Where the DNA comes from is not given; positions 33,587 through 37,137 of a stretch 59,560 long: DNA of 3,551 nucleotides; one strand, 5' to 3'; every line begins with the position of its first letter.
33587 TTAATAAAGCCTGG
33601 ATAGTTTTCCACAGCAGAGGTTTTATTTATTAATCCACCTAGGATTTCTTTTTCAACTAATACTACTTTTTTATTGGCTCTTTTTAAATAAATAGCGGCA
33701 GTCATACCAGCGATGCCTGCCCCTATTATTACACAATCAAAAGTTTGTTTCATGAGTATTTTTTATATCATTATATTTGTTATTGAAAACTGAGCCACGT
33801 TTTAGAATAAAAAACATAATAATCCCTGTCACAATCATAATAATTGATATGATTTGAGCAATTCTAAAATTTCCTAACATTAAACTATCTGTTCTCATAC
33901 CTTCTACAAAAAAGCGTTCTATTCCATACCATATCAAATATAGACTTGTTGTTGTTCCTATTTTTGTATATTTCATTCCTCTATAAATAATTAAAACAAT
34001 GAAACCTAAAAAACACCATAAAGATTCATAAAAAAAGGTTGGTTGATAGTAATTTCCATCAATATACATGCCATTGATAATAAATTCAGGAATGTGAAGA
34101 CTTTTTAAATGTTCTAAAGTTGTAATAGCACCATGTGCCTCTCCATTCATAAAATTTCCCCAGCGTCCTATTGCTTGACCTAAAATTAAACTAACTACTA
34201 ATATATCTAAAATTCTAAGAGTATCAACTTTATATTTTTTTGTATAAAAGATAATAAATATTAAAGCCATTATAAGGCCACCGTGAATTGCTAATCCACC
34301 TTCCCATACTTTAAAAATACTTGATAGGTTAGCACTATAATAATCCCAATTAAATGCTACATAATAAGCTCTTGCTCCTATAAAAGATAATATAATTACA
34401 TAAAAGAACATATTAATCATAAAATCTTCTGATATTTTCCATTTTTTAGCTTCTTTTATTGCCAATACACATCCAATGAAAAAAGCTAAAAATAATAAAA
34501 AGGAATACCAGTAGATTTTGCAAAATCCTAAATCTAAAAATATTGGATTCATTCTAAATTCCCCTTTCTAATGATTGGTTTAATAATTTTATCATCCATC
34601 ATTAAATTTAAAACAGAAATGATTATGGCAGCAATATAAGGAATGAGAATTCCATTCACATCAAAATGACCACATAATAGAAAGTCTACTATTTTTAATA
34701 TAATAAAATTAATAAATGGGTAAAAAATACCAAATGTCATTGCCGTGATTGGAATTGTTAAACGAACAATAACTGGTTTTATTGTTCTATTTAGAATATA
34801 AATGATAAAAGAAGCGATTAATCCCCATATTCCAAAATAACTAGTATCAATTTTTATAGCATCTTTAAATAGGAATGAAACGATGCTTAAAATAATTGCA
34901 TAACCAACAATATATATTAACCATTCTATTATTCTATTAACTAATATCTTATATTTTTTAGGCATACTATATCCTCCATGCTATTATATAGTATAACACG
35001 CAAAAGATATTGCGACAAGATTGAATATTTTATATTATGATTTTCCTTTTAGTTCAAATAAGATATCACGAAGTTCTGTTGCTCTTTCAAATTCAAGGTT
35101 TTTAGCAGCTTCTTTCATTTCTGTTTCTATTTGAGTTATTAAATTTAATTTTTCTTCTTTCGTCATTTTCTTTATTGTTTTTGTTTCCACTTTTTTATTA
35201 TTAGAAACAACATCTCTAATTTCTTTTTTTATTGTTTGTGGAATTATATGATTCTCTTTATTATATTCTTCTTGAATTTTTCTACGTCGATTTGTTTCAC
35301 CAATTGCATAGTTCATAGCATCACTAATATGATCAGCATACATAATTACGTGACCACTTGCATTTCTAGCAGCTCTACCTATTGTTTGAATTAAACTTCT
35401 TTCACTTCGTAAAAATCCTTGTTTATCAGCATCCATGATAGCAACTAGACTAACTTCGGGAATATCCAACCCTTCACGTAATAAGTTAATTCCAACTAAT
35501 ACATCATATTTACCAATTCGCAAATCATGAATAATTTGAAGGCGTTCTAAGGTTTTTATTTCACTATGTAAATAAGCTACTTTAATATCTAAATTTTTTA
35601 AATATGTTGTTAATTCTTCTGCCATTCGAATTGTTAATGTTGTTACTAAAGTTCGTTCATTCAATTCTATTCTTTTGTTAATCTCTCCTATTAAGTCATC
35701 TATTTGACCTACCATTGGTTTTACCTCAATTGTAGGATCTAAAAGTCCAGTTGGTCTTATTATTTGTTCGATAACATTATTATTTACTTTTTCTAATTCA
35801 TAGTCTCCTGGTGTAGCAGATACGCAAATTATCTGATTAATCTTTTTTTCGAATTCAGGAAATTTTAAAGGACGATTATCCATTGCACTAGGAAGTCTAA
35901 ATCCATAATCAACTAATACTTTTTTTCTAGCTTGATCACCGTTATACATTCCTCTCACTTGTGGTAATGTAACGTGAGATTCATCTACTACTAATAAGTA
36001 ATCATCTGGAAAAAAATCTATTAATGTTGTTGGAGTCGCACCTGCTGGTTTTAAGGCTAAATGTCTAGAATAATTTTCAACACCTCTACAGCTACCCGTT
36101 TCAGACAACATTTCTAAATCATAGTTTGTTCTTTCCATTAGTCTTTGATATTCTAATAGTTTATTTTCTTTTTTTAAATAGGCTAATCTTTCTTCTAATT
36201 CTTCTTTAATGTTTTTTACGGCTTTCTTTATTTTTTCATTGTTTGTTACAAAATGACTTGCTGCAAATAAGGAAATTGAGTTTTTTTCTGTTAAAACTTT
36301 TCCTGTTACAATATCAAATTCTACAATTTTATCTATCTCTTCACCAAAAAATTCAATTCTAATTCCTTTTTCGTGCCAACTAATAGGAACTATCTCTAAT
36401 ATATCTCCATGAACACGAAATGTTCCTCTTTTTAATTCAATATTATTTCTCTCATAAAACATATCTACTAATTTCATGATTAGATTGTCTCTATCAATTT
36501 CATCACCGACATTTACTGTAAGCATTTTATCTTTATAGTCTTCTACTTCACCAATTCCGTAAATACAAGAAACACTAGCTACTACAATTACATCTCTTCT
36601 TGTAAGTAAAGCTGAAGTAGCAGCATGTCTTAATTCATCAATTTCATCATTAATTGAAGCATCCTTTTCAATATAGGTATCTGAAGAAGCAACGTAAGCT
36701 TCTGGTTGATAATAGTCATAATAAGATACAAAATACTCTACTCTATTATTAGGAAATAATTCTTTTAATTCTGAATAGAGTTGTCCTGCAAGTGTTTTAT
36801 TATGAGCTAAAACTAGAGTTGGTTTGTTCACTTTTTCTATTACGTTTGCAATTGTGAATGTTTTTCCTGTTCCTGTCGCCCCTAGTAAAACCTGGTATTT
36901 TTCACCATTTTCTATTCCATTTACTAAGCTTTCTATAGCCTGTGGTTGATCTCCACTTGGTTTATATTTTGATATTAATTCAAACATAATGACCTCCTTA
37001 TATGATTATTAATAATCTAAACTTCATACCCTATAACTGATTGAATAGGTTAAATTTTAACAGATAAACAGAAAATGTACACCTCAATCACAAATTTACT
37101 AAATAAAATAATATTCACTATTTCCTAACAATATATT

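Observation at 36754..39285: Nested, progressively decayed copies of the uvrB 5' end mark a serial-insertion hotspot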

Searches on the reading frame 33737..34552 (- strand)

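Call 9: search_protein_families(library=pfam, proteins=[window:33737-34552:-], max_evalue=0.1)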
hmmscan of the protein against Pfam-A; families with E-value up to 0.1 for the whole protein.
window:33737-34552:- (271 aa): 1 family
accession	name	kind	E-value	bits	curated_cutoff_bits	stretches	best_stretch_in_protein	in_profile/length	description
PF01790.23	LGT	-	6.2e-71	238.9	24.9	1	3-248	1-239/240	Prolipoprotein diacylglyceryl transferase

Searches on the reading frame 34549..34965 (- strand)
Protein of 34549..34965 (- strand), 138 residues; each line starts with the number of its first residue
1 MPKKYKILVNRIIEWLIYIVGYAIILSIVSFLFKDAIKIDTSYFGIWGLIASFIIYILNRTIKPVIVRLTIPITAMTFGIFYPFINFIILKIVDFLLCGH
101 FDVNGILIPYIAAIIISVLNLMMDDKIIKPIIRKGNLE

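Call 9: search_protein_families(library=pfam, proteins=[window:34549-34965:-], max_evalue=0.1)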
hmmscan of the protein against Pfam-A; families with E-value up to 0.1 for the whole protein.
window:34549-34965:- (138 aa): 1 family
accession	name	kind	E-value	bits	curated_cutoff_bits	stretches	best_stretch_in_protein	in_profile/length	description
PF04020.18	Phage_holin_4_2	-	1.9e-15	57.8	28.8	1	14-121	2-104/105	Mycobacterial 4 TMS phage holin, superfamily IV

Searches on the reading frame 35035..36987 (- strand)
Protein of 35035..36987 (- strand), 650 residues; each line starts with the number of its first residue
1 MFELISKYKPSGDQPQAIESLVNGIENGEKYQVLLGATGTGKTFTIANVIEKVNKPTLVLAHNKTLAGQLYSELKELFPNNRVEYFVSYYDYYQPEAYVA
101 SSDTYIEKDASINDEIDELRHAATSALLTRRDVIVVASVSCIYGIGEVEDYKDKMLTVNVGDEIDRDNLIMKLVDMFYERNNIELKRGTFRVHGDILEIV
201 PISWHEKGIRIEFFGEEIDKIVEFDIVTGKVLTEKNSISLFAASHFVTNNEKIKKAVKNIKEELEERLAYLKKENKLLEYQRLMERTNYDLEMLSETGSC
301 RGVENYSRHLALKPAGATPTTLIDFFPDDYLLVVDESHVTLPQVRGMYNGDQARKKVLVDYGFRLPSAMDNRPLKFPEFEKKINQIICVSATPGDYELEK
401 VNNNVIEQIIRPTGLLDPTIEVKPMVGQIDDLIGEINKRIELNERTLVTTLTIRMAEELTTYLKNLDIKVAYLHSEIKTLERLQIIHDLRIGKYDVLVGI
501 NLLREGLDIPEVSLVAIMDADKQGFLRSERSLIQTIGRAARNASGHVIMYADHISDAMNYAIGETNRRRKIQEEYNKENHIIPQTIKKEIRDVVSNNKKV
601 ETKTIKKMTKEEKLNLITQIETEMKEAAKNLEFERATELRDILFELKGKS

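Call 14: find_encoding_contigs(protein=window:35035-36987:-, flank=10000, max_places=10)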
Protein window:35035-36987:- (650 aa): 3 contigs read that carry it; 2 places shown.
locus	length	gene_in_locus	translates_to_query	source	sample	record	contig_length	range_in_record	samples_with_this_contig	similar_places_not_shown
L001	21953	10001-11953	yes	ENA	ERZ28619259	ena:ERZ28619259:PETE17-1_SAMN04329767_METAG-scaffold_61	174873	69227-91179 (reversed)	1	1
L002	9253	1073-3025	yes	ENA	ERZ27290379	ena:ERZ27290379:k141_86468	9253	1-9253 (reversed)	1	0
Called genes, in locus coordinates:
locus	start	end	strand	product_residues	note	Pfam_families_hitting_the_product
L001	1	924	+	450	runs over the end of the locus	PF10396:TrmE_N, PF00350:Dynamin_N (faint), PF12631:MnmE_helical, PF01926:MMR_HSR1, PF02421:FeoB_N, PF04548:AIG1 (weak)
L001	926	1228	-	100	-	-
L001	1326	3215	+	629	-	-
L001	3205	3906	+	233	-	PF02527:GidB, PF13847:Methyltransf_31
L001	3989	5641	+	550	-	PF02195:ParB_N, PF17762:HTH_ParB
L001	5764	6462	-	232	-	PF01391:Collagen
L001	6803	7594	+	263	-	-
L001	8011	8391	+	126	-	-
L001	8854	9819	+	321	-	-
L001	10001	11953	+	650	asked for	PF00270:DEAD (faint), PF04851:ResIII, PF17757:UvrB_inter, PF27431:UvrB_3rd, PF00271:Helicase_C, PF12344:UvrB, PF02151:UVR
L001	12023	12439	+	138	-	PF04020:Phage_holin_4_2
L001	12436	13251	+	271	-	PF01790:LGT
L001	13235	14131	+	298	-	PF00890:FAD_binding_2 (weak), PF01134:GIDA (faint), PF01266:DAO, PF07992:Pyr_redox_2, PF12831:FAD_oxidored (weak), PF13450:NAD_binding_8, PF13738:Pyr_redox_3, PF00070:Pyr_redox, +2 more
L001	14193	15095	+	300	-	PF10298:WhiA_N, PF14527:LAGLIDADG_WhiA, PF02650:HTH_WhiA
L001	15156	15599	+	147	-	PF01281:Ribosomal_L9_N, PF03948:Ribosomal_L9_C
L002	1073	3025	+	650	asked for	PF00270:DEAD (faint), PF04851:ResIII, PF17757:UvrB_inter, PF27431:UvrB_3rd, PF00271:Helicase_C, PF12344:UvrB, PF02151:UVR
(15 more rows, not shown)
